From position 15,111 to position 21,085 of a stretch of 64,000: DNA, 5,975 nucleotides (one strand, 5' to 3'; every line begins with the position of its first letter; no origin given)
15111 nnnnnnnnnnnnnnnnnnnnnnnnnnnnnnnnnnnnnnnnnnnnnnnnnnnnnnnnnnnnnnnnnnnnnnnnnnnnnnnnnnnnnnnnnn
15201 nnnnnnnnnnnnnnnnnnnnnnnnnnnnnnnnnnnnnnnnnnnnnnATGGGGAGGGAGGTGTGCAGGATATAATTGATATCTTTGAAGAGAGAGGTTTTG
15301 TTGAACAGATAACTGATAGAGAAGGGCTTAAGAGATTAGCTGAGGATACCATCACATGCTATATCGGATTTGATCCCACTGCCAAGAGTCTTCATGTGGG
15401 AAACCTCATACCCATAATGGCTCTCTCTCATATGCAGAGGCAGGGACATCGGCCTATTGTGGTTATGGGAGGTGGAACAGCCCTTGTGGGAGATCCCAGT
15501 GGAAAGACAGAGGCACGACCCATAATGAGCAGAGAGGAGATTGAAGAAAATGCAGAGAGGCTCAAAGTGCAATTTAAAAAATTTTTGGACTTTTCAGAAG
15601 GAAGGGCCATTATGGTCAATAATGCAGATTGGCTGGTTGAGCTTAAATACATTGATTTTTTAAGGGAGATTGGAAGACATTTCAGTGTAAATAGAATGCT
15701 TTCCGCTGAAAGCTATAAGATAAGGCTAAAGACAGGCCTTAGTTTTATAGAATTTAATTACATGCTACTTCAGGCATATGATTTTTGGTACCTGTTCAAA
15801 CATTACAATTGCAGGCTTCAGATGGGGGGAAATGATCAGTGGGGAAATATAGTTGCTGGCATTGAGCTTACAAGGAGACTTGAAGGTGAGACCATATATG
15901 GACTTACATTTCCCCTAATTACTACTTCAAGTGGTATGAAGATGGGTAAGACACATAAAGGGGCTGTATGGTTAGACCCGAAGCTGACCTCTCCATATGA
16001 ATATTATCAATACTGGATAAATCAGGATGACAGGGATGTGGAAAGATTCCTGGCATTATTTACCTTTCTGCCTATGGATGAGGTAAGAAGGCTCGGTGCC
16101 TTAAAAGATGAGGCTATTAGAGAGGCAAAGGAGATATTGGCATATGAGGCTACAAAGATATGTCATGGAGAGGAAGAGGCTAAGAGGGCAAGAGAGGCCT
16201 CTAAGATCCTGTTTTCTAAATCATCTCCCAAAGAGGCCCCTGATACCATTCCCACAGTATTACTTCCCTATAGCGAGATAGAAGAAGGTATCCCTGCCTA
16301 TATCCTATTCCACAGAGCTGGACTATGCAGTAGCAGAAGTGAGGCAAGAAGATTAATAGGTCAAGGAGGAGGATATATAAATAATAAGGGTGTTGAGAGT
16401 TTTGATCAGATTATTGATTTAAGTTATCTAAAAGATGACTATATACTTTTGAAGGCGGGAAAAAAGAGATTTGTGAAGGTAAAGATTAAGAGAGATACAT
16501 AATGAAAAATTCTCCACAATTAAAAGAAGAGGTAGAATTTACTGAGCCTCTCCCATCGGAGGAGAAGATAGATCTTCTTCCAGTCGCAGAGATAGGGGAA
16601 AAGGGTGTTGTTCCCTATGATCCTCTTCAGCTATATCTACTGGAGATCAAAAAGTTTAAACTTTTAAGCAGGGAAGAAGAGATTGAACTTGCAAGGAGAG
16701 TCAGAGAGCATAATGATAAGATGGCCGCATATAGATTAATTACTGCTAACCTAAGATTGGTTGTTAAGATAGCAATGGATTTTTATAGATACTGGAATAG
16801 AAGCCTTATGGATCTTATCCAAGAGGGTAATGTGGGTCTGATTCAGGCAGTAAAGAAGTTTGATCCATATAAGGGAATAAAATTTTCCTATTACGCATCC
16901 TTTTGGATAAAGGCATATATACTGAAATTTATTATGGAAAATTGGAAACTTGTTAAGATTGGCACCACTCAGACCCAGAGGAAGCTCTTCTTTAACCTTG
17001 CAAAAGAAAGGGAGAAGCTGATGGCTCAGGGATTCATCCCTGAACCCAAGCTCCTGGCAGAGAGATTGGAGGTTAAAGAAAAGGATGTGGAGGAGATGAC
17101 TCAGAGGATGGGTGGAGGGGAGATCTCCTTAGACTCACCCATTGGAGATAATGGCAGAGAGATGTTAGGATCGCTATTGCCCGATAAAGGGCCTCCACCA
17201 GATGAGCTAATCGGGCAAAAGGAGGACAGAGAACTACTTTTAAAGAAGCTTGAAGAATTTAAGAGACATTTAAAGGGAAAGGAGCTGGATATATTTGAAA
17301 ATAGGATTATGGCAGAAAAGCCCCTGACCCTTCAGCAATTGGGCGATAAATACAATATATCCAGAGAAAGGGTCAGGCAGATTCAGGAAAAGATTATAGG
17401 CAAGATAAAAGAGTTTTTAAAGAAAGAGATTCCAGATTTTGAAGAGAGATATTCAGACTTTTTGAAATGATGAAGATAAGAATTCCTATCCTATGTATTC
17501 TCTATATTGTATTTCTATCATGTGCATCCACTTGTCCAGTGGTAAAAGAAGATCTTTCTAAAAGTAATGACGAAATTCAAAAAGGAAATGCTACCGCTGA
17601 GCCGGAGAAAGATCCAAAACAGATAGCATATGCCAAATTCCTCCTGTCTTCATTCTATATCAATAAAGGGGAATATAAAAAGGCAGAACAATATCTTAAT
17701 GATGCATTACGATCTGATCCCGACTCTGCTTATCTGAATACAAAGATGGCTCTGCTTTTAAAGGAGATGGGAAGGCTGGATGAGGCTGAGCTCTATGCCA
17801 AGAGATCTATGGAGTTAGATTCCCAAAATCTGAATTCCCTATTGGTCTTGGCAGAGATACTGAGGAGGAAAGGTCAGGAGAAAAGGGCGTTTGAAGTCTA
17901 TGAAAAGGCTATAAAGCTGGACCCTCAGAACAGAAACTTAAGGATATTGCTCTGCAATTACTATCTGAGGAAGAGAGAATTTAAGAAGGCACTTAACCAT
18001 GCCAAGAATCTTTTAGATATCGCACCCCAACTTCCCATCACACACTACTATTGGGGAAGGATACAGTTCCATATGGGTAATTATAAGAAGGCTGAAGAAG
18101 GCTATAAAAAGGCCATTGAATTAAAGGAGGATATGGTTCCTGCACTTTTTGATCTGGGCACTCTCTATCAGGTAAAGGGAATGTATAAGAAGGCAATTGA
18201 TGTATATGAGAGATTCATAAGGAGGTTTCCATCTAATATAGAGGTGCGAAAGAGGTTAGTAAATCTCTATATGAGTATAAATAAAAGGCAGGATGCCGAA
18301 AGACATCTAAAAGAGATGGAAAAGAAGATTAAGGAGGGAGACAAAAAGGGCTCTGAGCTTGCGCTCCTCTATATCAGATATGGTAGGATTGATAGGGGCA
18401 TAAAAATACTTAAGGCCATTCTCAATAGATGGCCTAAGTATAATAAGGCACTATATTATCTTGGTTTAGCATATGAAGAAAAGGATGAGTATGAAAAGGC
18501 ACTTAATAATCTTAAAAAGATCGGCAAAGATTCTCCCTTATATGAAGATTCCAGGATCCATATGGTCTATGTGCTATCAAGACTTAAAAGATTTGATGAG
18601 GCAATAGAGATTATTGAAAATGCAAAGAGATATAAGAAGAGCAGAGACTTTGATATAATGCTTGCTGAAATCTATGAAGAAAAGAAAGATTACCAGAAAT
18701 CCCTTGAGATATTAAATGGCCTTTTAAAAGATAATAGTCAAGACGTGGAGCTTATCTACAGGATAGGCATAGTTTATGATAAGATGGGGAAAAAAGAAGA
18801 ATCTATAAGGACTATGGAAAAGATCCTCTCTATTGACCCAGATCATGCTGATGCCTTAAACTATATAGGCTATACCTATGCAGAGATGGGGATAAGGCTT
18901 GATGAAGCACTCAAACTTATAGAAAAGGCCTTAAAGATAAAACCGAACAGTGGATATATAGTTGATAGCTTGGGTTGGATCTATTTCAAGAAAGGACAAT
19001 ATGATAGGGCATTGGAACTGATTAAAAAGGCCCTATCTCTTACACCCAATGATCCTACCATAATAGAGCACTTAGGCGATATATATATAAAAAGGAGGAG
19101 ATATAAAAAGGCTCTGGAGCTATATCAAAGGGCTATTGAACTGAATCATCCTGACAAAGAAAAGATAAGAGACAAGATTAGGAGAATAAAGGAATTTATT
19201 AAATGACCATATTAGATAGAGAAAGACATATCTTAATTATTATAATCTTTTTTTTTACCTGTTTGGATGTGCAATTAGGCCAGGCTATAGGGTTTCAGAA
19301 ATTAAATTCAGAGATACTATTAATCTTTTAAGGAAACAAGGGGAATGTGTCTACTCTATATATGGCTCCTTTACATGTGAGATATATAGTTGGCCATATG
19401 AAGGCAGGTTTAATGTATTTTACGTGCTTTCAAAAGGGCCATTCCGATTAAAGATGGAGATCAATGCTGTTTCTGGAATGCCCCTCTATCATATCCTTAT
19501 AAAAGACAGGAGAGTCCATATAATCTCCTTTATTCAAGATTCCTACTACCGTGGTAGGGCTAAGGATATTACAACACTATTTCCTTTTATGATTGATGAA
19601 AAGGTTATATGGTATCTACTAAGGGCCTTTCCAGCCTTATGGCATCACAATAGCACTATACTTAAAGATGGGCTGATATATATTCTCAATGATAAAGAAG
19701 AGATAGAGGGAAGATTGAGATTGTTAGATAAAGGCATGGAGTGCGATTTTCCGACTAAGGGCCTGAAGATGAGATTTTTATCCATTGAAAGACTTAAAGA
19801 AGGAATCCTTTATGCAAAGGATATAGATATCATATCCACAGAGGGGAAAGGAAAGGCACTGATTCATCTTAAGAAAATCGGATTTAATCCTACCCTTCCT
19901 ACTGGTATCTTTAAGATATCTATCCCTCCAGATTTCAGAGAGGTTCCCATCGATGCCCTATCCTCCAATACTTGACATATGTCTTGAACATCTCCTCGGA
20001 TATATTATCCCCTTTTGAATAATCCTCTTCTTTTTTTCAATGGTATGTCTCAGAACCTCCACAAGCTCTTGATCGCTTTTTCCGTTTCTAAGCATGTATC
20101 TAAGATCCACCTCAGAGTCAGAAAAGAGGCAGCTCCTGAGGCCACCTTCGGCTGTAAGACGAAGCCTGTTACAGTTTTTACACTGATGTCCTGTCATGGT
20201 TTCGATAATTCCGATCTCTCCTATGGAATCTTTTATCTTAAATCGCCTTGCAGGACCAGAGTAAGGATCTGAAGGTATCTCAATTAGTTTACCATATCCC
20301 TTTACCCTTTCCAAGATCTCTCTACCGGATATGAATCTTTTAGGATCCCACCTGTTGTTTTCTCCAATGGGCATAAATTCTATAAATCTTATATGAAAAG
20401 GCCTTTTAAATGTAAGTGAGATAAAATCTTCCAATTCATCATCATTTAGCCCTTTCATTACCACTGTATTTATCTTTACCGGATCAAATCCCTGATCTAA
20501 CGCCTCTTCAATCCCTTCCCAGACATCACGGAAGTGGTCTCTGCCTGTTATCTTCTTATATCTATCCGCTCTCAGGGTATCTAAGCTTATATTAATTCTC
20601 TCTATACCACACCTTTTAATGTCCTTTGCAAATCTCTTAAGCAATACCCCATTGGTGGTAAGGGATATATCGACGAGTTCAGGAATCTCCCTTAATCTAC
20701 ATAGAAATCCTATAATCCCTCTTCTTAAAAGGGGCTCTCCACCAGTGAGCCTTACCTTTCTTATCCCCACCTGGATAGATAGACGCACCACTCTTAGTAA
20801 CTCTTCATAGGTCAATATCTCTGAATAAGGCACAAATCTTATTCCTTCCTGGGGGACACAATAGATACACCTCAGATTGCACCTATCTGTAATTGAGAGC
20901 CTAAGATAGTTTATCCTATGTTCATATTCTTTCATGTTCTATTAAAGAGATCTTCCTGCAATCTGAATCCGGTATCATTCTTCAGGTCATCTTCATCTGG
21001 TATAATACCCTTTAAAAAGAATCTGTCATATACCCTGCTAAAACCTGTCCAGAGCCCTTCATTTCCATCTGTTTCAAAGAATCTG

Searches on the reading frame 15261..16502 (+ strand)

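Call 67: search_protein_families(library=pfam, proteins=[window:15261-16502:+], max_evalue=0.00001)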
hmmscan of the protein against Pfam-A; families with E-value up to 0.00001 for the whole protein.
window:15261-16502:+ (413 aa): 3 families
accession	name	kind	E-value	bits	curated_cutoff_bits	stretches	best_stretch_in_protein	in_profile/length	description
PF00579.31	tRNA-synt_1b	-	4.3e-85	286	21.1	1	29-318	4-291/292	tRNA synthetases class I (W and Y)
PF22421.1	SYY_C-terminal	-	6.5e-07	29.6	27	1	351-405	26-81/83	Tyrosine--tRNA ligase SYY-like C-terminal domain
PF16714.10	TyrRSs_C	-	3e-06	27.4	30.6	0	332-378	10-55/120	Tyrosyl-tRNA synthetase C-terminal domain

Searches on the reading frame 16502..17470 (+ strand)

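Call 67: search_protein_families(library=pfam, proteins=[window:16502-17470:+], max_evalue=0.00001)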
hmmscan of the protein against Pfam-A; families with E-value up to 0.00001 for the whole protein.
window:16502-17470:+ (322 aa): 3 families
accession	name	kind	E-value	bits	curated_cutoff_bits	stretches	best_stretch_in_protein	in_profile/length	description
PF04542.20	Sigma70_r2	-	1e-14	54.5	24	1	79-148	1-69/71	Sigma-70 region 2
PF00140.25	Sigma70_r1_2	-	1.6e-12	47.6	22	1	40-71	1-32/34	Sigma-70 factor, region 1.2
PF04545.22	Sigma70_r4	-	1.1e-09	38.1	24.1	1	256-304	4-50/50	Sigma-70, region 4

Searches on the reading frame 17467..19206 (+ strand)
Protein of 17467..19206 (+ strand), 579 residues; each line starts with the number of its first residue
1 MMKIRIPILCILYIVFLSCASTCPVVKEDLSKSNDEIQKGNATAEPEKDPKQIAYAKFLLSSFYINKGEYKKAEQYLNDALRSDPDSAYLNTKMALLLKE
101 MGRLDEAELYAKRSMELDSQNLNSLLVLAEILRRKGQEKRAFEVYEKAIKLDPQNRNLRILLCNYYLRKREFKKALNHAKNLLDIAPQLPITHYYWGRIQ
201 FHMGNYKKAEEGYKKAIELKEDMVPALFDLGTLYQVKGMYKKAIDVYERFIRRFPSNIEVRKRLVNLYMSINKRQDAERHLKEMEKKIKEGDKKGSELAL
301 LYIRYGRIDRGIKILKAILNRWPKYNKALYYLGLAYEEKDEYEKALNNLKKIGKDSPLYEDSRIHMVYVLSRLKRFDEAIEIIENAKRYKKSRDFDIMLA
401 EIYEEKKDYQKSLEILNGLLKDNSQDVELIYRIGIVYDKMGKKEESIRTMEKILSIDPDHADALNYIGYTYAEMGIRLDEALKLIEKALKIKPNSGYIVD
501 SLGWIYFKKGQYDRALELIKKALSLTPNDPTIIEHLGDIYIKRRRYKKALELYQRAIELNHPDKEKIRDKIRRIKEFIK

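Call 67: search_protein_families(library=pfam, proteins=[window:17467-19206:+], max_evalue=0.00001)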
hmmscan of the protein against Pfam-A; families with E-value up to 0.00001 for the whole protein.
window:17467-19206:+ (579 aa): 35 families (the best 25 are shown)
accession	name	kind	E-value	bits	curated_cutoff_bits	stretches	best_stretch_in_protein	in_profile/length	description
PF07719.23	TPR_2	-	1.2e-64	209.5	27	1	502-529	7-34/34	Tetratricopeptide repeat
PF14559.12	TPR_19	-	3.1e-53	178.4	25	1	507-563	2-58/68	Tetratricopeptide repeat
PF00515.34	TPR_1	-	2.7e-52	173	27.8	2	502-529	7-34/34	Tetratricopeptide repeat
PF13428.12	TPR_14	-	2.2e-50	164.3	23.5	0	124-163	3-42/44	Tetratricopeptide repeat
PF13181.12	TPR_8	-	5.6e-49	160.6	25.7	0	428-460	2-34/34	Tetratricopeptide repeat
PF13432.12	TPR_16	-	1.3e-44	150.6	32.7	1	502-558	3-59/65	Tetratricopeptide repeat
PF13431.12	TPR_17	-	3.7e-39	130.1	24.4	0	450-482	2-33/34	Tetratricopeptide repeat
PF13176.12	TPR_7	-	2e-37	124.5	27.9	0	535-564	4-33/36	Tetratricopeptide repeat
PF13424.12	TPR_12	-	7e-37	125.9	30.1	0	90-153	5-76/77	Tetratricopeptide repeat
PF13174.12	TPR_6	-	1.2e-36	123.3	26.3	0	226-256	2-32/33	Tetratricopeptide repeat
PF12895.13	ANAPC3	-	2.3e-35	121.1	27.2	3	477-555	4-81/82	Anaphase-promoting complex, cyclosome, subunit 3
PF13414.12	TPR_11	-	4.2e-31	106.8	26.8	1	505-541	3-39/42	TPR repeat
PF13371.12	TPR_9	-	8e-29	99.9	35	0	400-463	2-65/73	Tetratricopeptide repeat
PF23914.1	TPR_CcmH_CycH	-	2.5e-25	89.6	42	0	196-294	56-157/158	Cytochrome c-type biogenesis protein H TPR domain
PF13429.12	TPR_15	-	2e-23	83.7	26.2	0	117-178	142-205/280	Tetratricopeptide repeat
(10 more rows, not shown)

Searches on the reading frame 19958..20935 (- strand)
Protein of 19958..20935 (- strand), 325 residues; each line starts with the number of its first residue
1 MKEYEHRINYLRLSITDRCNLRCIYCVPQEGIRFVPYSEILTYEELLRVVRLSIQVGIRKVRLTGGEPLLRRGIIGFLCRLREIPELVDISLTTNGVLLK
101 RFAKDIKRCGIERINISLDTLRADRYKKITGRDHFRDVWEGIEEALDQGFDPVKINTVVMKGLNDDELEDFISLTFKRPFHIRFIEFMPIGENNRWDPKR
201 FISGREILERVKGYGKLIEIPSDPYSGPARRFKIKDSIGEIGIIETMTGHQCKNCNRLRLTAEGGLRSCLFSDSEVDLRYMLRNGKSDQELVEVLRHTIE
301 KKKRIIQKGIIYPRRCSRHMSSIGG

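Call 67: search_protein_families(library=pfam, proteins=[window:19958-20935:-], max_evalue=0.00001)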
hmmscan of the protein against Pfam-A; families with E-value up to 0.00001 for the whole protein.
window:19958-20935:- (325 aa): 2 families
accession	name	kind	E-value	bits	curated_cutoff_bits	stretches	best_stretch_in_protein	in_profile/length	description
PF04055.27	Radical_SAM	-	3.2e-36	125.5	29.5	1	14-174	2-165/166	Radical SAM superfamily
PF06463.18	Mob_synth_C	-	5.4e-36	123.8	37.4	1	181-304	2-124/128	Molybdenum Cofactor Synthesis C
